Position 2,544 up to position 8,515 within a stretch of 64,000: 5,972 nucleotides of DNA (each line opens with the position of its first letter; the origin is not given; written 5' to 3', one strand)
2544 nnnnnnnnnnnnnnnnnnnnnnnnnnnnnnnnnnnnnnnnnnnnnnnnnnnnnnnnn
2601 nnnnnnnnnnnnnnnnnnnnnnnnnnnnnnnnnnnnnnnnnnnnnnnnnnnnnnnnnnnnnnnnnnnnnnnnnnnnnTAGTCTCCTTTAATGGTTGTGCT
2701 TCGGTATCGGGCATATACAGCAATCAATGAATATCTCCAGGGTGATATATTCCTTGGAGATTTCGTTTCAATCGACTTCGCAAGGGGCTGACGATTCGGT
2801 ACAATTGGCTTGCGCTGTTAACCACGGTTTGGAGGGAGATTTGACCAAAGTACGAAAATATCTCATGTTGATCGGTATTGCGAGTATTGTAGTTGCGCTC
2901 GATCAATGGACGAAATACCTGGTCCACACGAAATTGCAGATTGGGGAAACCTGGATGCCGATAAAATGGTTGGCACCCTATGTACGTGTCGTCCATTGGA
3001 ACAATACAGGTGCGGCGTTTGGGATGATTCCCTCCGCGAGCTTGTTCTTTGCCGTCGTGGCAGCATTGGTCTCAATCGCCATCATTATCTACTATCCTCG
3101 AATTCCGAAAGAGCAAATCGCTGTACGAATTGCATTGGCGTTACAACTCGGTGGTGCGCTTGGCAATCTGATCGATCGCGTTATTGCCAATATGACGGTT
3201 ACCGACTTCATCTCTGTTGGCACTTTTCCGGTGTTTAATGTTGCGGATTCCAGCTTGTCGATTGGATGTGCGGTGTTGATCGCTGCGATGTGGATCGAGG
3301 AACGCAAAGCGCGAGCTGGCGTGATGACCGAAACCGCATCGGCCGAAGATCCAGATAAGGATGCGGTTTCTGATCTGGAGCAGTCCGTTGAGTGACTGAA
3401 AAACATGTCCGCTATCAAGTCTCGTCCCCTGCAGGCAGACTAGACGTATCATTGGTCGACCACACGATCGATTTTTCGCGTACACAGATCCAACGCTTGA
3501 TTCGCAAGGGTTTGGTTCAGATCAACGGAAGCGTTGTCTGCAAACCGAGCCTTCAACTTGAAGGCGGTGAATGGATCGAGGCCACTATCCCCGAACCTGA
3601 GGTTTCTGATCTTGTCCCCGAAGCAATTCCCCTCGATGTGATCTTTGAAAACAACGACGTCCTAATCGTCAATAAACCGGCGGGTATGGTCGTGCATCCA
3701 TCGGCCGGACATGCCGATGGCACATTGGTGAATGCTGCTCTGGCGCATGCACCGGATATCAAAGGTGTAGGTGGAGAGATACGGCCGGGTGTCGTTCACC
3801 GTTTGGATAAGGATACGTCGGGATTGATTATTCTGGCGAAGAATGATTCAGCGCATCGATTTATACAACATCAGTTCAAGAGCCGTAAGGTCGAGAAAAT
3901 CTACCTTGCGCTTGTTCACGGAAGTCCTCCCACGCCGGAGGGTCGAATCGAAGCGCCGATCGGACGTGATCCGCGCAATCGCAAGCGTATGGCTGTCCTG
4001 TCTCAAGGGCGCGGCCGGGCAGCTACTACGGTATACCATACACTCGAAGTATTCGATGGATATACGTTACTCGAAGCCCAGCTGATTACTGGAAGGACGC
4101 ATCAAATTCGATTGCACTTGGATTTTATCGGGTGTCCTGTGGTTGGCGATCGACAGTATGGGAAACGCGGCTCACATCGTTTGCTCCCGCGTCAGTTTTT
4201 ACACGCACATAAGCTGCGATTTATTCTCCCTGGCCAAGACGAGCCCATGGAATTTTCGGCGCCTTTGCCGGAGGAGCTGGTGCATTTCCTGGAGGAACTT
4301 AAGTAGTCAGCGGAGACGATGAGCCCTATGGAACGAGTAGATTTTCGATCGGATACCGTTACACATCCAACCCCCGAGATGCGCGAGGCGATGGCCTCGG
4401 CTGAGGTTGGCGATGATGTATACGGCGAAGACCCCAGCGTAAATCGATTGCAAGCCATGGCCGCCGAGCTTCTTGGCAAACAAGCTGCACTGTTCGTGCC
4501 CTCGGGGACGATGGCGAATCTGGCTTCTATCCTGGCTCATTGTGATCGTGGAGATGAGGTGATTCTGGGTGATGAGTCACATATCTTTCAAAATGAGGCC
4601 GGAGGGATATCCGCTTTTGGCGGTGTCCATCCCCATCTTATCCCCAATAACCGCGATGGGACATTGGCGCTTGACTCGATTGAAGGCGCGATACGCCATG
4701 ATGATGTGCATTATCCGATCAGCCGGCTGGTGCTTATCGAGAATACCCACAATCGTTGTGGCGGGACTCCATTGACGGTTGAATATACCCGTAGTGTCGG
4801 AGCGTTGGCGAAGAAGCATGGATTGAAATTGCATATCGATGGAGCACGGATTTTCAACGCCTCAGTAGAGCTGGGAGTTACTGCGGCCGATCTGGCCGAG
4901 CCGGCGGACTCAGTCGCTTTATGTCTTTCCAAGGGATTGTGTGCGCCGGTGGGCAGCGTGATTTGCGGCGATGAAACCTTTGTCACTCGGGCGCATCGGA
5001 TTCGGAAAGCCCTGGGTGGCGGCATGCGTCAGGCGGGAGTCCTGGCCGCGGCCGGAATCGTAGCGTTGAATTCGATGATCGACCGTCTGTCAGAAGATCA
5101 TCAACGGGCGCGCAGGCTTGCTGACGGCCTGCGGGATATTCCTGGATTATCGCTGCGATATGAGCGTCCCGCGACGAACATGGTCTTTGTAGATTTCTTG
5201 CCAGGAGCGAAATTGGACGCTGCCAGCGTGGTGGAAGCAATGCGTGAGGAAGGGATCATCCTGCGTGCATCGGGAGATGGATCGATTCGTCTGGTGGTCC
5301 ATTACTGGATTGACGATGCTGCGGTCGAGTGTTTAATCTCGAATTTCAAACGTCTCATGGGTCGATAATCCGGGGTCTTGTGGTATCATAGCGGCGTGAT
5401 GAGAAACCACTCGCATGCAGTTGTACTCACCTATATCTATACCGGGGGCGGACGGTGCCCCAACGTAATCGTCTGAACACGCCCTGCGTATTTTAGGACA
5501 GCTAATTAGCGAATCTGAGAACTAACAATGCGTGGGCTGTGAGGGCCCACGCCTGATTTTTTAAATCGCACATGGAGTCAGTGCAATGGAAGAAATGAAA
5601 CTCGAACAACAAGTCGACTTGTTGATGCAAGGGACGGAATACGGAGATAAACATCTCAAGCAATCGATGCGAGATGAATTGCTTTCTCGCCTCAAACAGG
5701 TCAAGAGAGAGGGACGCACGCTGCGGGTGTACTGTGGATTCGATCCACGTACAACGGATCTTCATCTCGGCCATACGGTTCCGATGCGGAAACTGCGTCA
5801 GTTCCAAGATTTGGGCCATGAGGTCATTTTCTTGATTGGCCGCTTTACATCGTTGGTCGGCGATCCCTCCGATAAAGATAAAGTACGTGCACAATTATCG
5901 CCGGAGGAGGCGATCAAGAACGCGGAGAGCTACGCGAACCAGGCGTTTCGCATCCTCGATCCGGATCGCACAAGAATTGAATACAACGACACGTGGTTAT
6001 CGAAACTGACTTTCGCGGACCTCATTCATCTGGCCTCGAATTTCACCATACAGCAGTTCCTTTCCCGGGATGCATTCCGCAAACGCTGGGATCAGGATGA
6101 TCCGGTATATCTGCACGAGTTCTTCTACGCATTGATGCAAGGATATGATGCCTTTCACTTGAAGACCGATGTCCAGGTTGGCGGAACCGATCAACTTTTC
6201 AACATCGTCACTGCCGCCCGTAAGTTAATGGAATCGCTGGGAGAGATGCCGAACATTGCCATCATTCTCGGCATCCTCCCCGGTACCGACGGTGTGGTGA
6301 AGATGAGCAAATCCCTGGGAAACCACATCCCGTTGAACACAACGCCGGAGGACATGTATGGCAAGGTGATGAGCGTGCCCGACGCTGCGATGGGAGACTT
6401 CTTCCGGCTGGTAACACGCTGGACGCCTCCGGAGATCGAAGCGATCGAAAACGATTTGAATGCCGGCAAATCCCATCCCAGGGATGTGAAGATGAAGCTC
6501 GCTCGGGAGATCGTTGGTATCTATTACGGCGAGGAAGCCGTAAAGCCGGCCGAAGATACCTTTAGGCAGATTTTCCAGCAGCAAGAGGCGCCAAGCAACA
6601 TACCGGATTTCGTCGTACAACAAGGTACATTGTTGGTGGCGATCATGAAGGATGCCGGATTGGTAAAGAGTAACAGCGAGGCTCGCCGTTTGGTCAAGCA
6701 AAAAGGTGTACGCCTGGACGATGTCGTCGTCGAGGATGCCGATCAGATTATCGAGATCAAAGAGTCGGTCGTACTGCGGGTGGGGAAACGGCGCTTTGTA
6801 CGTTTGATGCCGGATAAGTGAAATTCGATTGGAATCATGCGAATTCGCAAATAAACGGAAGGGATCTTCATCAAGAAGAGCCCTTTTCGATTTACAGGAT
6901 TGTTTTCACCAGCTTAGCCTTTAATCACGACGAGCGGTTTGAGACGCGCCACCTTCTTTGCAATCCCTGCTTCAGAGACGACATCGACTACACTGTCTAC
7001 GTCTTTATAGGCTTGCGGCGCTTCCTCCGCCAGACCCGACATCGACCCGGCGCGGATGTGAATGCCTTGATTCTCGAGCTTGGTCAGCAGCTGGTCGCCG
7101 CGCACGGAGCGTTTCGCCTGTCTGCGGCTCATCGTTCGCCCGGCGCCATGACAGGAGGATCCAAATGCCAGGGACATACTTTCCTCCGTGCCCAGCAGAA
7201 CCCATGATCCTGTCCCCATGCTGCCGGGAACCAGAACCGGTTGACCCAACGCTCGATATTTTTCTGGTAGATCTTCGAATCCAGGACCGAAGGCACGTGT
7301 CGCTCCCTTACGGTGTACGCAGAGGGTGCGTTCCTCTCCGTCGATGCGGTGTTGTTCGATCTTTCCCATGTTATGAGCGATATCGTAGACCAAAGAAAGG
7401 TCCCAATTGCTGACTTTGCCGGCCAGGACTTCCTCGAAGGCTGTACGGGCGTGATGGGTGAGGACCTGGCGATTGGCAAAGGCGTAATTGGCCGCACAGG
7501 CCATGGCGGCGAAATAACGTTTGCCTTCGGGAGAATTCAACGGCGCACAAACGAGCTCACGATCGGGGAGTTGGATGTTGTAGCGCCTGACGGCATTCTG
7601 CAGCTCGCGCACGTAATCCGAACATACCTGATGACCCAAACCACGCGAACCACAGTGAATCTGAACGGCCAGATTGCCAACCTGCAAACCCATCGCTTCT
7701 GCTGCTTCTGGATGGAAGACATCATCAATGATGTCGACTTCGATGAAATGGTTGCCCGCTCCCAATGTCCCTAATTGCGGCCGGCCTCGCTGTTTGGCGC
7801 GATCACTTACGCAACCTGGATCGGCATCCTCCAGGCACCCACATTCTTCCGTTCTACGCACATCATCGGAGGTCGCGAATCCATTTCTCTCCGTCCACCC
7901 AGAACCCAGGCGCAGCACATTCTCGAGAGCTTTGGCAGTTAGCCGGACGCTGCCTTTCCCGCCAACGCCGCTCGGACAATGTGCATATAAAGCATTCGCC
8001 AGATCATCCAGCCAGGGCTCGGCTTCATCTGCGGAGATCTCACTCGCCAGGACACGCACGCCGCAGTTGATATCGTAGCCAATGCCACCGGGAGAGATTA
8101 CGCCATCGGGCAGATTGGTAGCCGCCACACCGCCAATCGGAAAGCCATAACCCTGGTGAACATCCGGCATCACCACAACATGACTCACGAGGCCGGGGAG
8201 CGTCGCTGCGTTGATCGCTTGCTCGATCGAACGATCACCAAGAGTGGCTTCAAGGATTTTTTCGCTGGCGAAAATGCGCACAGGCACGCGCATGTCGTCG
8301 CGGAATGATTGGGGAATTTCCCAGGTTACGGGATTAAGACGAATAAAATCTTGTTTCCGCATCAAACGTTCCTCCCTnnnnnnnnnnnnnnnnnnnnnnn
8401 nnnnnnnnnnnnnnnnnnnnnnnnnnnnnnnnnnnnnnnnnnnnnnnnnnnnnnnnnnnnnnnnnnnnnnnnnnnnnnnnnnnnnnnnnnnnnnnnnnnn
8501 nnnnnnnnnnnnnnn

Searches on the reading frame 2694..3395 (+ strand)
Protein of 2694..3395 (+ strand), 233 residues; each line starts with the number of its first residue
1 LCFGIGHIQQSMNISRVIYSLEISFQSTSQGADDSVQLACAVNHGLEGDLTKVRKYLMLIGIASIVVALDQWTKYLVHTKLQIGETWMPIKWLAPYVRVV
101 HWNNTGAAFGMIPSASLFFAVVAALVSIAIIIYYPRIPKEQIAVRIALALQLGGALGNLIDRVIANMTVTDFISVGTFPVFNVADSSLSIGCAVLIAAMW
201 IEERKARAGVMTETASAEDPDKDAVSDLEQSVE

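Call 56: search_protein_families(library=pfam, proteins=[window:2694-3395:+], max_evalue=0.00001)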
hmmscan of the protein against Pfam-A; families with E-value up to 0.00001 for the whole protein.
window:2694-3395:+ (233 aa): 1 family
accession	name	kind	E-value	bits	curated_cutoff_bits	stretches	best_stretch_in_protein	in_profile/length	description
PF01252.23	Peptidase_A8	-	1e-31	110.5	25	1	62-200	1-141/142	Signal peptidase (SPase) II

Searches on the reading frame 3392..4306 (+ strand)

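Call 56: search_protein_families(library=pfam, proteins=[window:3392-4306:+], max_evalue=0.00001)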
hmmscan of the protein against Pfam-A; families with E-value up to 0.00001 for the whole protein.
window:3392-4306:+ (304 aa): 2 families
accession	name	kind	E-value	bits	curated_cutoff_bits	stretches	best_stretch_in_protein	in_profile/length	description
PF00849.27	PseudoU_synth_2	-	4.7e-36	124.8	26.8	1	89-243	1-150/152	RNA pseudouridylate synthase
PF01479.30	S4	-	5.7e-09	36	22.8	1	16-62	2-48/48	S4 domain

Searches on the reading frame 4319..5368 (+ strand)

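Call 56: search_protein_families(library=pfam, proteins=[window:4319-5368:+], max_evalue=0.00001)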
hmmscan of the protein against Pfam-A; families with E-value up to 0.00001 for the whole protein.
window:4319-5368:+ (349 aa): 3 families
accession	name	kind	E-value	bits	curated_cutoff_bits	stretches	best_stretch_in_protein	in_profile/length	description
PF01212.27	Beta_elim_lyase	-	5e-111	371.1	27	1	8-292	1-286/288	Beta-eliminating lyase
PF00155.27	Aminotran_1_2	-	7e-10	39.1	19.7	1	15-325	17-344/361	Aminotransferase class I and II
PF00266.25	Aminotran_5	-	2.1e-06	27.4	21.5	0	57-320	64-339/371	Aminotransferase class-V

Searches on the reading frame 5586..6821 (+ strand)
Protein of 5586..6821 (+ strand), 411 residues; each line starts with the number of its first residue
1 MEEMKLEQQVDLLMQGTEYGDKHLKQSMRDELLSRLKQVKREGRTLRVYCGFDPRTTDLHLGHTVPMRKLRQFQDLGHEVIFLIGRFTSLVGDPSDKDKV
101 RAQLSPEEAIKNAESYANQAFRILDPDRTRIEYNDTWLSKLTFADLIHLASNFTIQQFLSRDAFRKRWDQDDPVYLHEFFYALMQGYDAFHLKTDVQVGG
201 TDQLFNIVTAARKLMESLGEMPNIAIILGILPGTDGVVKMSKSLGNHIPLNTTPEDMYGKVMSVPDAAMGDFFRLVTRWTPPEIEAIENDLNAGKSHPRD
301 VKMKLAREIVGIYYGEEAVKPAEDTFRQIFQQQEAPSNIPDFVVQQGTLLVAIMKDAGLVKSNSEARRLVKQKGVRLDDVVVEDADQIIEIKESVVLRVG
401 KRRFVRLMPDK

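Call 56: search_protein_families(library=pfam, proteins=[window:5586-6821:+], max_evalue=0.00001)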
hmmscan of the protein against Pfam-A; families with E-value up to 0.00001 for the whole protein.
window:5586-6821:+ (411 aa): 2 families
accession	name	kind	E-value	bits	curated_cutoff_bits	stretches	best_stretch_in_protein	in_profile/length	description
PF00579.31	tRNA-synt_1b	-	6.7e-68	229.6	21.1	1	43-331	3-292/292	tRNA synthetases class I (W and Y)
PF01479.30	S4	-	2.5e-06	27.5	22.8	1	350-390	3-43/48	S4 domain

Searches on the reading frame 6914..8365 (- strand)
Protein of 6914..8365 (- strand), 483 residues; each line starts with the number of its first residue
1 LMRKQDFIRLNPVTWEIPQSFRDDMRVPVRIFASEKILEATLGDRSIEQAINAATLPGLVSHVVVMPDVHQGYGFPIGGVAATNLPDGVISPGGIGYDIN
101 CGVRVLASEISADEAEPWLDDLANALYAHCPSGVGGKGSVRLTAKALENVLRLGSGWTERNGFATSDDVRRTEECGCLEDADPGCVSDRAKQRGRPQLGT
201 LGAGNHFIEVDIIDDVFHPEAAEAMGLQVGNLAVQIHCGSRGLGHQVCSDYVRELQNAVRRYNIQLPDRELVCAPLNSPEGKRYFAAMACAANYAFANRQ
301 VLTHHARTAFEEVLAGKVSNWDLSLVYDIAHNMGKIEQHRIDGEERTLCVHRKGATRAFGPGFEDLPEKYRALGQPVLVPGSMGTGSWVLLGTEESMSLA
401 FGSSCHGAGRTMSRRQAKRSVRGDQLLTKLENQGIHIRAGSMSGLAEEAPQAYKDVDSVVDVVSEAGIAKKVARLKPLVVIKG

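Call 56: search_protein_families(library=pfam, proteins=[window:6914-8365:-], max_evalue=0.00001)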
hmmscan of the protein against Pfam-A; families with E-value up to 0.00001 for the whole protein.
window:6914-8365:- (483 aa): 1 family
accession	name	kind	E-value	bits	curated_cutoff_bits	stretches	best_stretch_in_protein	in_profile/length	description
PF01139.22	RtcB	-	2e-171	571.3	27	1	49-483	1-426/426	tRNA-splicing ligase RtcB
